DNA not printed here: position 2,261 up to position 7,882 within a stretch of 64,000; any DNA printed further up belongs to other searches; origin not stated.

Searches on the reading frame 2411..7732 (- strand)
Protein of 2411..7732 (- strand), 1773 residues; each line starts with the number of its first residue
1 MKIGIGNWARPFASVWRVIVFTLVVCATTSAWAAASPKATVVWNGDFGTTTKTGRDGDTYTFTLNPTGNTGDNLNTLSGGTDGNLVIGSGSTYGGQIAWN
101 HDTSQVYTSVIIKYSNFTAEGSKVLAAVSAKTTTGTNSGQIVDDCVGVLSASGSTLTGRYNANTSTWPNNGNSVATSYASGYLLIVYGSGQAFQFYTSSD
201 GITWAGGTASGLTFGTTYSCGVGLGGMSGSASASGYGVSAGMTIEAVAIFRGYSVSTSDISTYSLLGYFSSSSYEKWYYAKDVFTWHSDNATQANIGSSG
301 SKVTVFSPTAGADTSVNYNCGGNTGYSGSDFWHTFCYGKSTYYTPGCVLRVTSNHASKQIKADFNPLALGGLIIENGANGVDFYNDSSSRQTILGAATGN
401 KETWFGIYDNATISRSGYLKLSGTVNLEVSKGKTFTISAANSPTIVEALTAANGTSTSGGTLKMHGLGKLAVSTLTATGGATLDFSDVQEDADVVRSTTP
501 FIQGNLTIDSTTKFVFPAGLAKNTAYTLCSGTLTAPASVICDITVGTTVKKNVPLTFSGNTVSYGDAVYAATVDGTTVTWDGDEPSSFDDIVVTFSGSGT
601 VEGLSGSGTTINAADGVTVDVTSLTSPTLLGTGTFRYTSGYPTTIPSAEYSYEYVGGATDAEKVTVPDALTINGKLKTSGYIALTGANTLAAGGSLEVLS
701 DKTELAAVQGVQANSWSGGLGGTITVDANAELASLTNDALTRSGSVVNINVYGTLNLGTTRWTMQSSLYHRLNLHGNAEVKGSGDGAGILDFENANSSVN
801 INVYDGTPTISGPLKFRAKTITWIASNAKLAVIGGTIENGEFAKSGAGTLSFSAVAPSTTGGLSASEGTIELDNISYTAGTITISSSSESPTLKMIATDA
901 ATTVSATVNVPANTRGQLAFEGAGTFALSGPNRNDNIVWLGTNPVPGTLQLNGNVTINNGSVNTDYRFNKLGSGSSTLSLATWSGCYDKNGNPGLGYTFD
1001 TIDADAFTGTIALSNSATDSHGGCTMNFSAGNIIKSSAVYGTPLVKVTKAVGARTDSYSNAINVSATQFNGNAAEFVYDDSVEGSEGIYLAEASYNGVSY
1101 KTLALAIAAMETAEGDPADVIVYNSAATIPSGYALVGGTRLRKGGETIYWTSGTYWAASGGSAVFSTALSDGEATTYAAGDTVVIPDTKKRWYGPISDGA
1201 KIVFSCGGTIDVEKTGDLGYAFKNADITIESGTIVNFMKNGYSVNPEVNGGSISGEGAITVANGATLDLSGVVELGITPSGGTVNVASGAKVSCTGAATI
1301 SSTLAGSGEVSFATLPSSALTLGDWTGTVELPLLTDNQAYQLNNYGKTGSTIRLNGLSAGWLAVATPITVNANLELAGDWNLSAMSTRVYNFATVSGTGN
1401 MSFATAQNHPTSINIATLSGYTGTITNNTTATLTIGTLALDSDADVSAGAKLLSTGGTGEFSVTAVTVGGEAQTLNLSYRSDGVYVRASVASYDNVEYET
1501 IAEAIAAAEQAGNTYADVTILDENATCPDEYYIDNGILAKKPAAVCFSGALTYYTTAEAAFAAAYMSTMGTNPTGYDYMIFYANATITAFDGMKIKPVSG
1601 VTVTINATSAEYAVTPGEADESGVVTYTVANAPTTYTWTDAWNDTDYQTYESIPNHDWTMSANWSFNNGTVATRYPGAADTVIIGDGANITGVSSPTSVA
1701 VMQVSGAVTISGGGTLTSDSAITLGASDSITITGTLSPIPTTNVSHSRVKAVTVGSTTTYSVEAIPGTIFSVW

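Call 7: search_protein_families(library=pfam, proteins=[window:2411-7732:-])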
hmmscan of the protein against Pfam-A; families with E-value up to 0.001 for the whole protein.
window:2411-7732:- (1773 aa): 0 families

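Call 28: find_encoding_contigs(protein=window:2411-7732:-, flank=5000, max_places=6)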
Protein window:2411-7732:- (1773 aa): 1 contig read that carries it; 1 place shown.
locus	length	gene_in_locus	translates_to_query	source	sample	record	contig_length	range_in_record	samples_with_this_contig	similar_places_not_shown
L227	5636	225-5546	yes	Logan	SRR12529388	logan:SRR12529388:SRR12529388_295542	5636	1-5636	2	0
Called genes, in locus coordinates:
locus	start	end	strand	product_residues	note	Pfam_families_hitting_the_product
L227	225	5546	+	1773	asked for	-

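Call 67: find_homologous_proteins(query=window:2411-7732:-, max_evalue=1e-10)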
Query window:2411-7732:- (1773 aa): 26 proteins with E <= 1e-10 among 8000 candidates.
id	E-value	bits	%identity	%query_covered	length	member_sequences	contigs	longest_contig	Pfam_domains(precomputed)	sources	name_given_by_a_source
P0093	0.0e+0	3783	100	99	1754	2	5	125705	-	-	-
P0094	0.0e+0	3064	84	99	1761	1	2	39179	-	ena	-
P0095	0.0e+0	1918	77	63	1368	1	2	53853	-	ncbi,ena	-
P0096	0.0e+0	1803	63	84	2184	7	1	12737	-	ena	-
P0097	0.0e+0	1725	71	64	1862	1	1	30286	-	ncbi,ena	-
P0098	0.0e+0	1702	71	63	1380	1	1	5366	-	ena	-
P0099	0.0e+0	1699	72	65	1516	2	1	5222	-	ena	-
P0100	0.0e+0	1670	72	66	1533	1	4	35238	-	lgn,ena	-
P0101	0.0e+0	1656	67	72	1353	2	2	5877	-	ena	-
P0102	0.0e+0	1463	57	74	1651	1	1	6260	-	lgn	-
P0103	0.0e+0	1355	54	74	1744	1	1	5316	-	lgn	-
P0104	1.9e-223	763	40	70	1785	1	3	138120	-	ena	-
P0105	8.9e-184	632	41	60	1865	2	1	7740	-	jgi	jgi:hypothetical protein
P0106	9.8e-115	403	48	28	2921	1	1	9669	-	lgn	-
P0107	5.3e-96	341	32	74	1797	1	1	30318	-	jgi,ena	-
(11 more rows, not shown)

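Call 68: find_encoding_contigs(protein=P0093, flank=6000, max_places=10)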
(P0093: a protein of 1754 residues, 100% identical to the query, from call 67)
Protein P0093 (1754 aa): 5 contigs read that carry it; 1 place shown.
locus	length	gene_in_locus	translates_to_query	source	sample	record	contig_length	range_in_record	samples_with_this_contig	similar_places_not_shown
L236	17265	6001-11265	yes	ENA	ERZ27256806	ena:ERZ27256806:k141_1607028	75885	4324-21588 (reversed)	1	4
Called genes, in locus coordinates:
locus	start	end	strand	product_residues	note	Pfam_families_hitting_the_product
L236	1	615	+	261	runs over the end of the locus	PF13277:YmdB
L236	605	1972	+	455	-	PF01743:PolyA_pol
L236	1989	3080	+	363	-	PF01073:3Beta_HSD, PF01370:Epimerase, PF02719:Polysacc_synt_2, PF04321:RmlD_sub_bind, PF07993:NAD_binding_4, PF16363:GDP_Man_Dehyd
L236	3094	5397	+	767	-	PF00270:DEAD (weak), PF13307:Helicase_C_2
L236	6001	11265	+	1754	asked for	-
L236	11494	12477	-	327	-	-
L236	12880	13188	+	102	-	PF00338:Ribosomal_S10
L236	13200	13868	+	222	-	PF00297:Ribosomal_L3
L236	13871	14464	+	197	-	PF00573:Ribosomal_L4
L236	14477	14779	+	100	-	PF00276:Ribosomal_L23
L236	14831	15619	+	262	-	PF00181:Ribosomal_L2_N, PF03947:Ribosomal_L2_C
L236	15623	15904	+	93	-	PF00203:Ribosomal_S19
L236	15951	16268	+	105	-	PF00237:Ribosomal_L22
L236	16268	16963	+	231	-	PF07650:KH_2, PF00189:Ribosomal_S3_C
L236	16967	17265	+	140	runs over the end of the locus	PF00252:Ribosomal_L16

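Call 69: find_encoding_contigs(protein=P0094, flank=6000, max_places=6)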
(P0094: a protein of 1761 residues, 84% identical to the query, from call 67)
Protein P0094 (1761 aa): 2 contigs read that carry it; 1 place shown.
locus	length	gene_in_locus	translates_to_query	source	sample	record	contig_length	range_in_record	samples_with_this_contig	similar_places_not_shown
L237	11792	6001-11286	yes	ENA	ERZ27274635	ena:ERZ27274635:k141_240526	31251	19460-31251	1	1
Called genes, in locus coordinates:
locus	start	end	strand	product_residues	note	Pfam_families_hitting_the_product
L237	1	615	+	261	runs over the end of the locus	PF13277:YmdB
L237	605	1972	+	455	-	PF01743:PolyA_pol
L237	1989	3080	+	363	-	PF01073:3Beta_HSD, PF01370:Epimerase, PF02719:Polysacc_synt_2, PF04321:RmlD_sub_bind, PF07993:NAD_binding_4, PF16363:GDP_Man_Dehyd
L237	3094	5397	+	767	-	PF00270:DEAD (weak), PF13307:Helicase_C_2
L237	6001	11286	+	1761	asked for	-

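Call 80: search_protein_families(library=ncbifam, proteins=[window:2411-7732:-], max_evalue=0.01)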
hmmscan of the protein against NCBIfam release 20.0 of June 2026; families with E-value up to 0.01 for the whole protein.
window:2411-7732:- (1773 aa): 0 families
